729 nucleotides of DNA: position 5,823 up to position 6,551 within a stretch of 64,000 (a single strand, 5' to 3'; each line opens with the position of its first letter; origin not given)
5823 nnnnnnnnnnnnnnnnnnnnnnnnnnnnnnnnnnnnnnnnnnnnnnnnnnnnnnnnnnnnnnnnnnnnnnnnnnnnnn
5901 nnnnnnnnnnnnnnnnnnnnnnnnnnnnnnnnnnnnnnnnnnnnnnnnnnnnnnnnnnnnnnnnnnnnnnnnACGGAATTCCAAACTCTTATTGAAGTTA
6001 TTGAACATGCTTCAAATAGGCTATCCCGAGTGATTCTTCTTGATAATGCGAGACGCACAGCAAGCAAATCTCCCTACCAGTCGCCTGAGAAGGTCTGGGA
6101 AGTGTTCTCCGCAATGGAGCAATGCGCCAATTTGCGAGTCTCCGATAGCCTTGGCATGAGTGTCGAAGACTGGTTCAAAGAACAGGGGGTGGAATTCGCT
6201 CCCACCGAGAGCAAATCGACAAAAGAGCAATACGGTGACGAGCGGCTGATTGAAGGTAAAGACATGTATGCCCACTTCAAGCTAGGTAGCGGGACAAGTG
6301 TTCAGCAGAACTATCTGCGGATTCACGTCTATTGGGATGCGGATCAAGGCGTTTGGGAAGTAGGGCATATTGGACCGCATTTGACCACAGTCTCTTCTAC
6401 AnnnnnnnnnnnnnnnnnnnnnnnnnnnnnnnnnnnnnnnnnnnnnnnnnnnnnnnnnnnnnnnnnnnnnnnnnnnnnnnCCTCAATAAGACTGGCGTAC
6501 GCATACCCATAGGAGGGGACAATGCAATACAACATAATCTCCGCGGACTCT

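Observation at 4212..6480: AT-rich orphan 480-aa coiled-coil protein directly downstream of radC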

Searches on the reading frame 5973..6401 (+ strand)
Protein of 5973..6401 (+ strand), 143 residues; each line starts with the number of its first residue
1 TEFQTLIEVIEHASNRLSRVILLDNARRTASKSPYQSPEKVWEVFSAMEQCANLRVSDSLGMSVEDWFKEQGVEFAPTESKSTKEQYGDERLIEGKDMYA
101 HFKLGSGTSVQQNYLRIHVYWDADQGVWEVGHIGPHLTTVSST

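Call 59: search_solved_structures(query=A4, max_evalue=10, show_alignments=3)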
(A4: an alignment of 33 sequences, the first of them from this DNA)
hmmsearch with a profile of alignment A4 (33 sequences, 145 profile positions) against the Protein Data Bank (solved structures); distinct sequences matched with E-value up to 10: 9.
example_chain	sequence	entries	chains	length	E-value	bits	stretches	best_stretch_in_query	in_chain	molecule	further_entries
5h7c_A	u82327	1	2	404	0.00083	22.9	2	19-74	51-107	Immunoglobulin G-binding protein A, DHR14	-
5cwh_A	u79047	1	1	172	0.01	19.3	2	31-74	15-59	Designed helical repeat protein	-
5h78_A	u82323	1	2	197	0.021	18.3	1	10-74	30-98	cAMP-dependent protein kinase type II-alpha regulatory subunit,DHR14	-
1of3_A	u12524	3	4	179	0.051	17.1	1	96-142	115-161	BETA-MANNOSIDASE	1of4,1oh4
6tn6_A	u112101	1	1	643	0.87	13.1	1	97-142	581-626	Mannan endo-1,4-beta-mannosidase. Glycosyl Hydrolase family 5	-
6w2v_A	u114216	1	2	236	2.1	11.8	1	4-68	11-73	Junction 23 DHR14-DHR18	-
8up1_A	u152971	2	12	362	2.3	11.7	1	21-63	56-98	De Novo Protein sr322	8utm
7xgf_A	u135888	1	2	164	5.4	10.5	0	34-86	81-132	BCL-xL and MCL-1 dual inhibitor 2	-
8fbk_A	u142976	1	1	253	6.5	10.2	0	27-73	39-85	KWOCA_65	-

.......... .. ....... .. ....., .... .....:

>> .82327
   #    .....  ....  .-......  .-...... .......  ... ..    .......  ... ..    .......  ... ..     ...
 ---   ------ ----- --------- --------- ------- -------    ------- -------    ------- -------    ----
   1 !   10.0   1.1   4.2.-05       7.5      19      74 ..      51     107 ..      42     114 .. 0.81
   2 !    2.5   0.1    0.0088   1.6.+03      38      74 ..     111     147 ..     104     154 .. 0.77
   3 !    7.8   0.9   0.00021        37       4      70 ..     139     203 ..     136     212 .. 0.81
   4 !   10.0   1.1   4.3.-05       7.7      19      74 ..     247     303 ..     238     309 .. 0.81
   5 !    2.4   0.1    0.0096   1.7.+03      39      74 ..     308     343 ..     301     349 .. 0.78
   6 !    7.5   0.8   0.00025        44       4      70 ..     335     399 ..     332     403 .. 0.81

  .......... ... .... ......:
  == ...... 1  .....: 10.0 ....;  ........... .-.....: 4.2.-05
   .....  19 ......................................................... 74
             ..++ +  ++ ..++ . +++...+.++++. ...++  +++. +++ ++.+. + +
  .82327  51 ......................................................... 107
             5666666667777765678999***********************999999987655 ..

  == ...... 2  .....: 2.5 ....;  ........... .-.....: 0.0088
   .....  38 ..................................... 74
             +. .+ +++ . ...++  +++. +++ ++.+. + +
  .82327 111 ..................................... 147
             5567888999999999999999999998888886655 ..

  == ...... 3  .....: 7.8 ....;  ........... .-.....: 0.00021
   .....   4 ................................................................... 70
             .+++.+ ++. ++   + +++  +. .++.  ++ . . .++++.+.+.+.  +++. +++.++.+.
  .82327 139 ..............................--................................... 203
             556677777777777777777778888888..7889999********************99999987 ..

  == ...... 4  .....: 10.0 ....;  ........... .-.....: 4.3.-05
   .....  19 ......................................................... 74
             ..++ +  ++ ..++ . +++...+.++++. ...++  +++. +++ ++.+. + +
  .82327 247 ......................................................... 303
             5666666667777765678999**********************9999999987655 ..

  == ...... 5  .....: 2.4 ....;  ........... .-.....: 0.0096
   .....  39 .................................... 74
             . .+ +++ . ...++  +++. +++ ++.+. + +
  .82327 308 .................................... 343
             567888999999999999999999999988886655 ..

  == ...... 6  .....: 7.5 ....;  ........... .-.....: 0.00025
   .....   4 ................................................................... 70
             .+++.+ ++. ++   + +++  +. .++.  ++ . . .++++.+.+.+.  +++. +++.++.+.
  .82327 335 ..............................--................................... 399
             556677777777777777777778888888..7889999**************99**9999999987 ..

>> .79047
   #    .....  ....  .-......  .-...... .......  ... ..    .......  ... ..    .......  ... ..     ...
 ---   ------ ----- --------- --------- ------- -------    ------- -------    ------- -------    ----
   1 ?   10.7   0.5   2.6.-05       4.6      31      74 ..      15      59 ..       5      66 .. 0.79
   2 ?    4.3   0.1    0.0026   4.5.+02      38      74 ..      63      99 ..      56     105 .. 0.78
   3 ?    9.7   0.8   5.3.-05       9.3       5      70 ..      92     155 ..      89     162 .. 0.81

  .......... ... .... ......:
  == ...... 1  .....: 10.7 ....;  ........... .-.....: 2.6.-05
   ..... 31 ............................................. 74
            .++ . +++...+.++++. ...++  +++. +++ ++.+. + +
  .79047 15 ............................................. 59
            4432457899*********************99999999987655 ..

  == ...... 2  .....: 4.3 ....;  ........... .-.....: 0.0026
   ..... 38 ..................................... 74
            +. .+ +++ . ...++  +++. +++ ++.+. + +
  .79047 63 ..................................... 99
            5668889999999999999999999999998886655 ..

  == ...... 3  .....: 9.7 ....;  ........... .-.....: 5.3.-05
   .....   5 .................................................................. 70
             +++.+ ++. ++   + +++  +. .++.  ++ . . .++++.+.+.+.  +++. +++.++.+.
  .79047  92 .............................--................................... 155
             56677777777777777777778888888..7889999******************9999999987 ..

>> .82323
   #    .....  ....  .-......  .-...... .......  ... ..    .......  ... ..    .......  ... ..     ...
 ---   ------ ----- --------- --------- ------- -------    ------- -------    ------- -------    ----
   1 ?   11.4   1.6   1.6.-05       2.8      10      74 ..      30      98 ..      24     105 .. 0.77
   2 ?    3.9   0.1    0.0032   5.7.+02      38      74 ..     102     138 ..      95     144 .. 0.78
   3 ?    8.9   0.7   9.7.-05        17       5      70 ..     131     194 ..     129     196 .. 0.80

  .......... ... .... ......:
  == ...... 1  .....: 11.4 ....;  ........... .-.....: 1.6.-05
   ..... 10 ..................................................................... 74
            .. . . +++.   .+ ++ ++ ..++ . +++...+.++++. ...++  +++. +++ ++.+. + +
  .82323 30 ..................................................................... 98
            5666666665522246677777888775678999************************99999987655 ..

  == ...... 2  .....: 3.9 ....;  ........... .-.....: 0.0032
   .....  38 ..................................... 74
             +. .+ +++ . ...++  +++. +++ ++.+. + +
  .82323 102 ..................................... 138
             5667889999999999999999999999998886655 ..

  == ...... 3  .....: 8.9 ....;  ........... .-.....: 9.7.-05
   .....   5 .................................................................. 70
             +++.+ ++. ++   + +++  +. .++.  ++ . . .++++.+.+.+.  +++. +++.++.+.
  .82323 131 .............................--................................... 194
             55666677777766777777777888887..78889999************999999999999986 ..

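Call 66: predict_structure(alignment_id=A4)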
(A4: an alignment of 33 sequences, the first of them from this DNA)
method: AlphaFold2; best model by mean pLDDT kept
length: 143 residues; sequences in the alignment: 33
mean_pLDDT: 94.1   pTM: 0.89
mean pLDDT of the five models: 94.1, 93.9, 93.8, 93.4, 93.3
residues with pLDDT >= 90: 127; 70-90: 12; 50-70: 3; < 50: 1
segments of 3 or more residues with pLDDT < 50: none
pLDDT, mean of each block of 10 residues (from residue 1): 95 98 98 96 98 96 98 96 92 96 84 92 98 91 56
secondary structure, 60 per line:
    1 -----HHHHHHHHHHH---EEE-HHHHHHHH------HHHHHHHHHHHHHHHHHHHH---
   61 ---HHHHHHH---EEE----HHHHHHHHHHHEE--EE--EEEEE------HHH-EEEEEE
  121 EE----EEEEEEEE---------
elements in order: H6-16 E20-22 H24-31 H38-57 H64-70 E74-76 H81-91 E100-104 E115-122 E127-134

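Call 69: fold_search(model_id=the predicted structure, library=pdb)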
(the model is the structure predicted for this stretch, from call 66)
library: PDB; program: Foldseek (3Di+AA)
matches with E <= 10: 292; with E <= 0.001: 0
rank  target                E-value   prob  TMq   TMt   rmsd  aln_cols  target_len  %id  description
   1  9w3a_C                7.7e-02  0.57  0.33  0.40   7.1       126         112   11  Crystal structure of PfiAT toxin-antitoxin complex (released 2026-02-11)
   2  9w3a_A                8.7e-02  0.57  0.33  0.40   8.3       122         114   10  Crystal structure of PfiAT toxin-antitoxin complex (released 2026-02-11)
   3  9w3a_B                1.1e-01  0.51  0.33  0.40   7.0       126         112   11  Crystal structure of PfiAT toxin-antitoxin complex (released 2026-02-11)
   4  4fxe_E                1.7e-01  0.33  0.25  0.40   9.9       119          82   12  Crystal structure of the intact E. coli RelBE toxin-antitoxin complex (released 2012-08-29)
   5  9w3a_D                2.1e-01  0.38  0.33  0.40   7.1       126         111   11  Crystal structure of PfiAT toxin-antitoxin complex (released 2026-02-11)
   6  5ja8_E                2.5e-01  0.57  0.36  0.45   7.3       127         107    9  Crystal structure of the HigB2 toxin in complex with Nb2 (released 2017-04-05)
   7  9g12_B                3.5e-01  0.28  0.28  0.45   9.6       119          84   13  Mycobacterium tuberculosis RelBE1 toxin-antitoxin system; rv1247c (relB1 antitoxin), rv1246c (relE1 toxin) (released 2025-12-17)
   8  3g5o_B                4.5e-01  0.35  0.33  0.52   5.6       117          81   12  The crystal structure of the toxin-antitoxin complex RelBE2 (Rv2865-2866) from Mycobacterium tuberculosis (released 2009-04-14)
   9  5ja8_A                4.5e-01  0.16  0.23  0.31  11.8        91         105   10  Crystal structure of the HigB2 toxin in complex with Nb2 (released 2017-04-05)
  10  7xbj_A                5.4e-01  0.23  0.39  0.21   8.6       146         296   11  Txp40, an insecticidal toxin protein from Xenorhabdus nematophila (released 2023-03-29)
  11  2khe_MODEL_1_A        5.4e-01  0.20  0.28  0.42   6.8       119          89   11  Solution Structure of the Bacterial Toxin Rele from Thermus Thermophilus HB8 (released 2010-03-31)
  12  4fxh_B                6.2e-01  0.12  0.19  0.27   9.7        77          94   14  Crystal structure of the isolated E. coli RelE toxin, P212121 form (released 2012-08-29)
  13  5ja8_G                7.0e-01  0.13  0.22  0.28  11.2        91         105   10  Crystal structure of the HigB2 toxin in complex with Nb2 (released 2017-04-05)
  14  8a0x_D                7.4e-01  0.10  0.20  0.25  11.3        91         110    9  Crystal structure of the HigB2-HigA2 tetramer in complex with operator DNA (released 2023-05-03)
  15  8a0x_C                7.9e-01  0.13  0.22  0.28  11.2        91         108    9  Crystal structure of the HigB2-HigA2 tetramer in complex with operator DNA (released 2023-05-03)
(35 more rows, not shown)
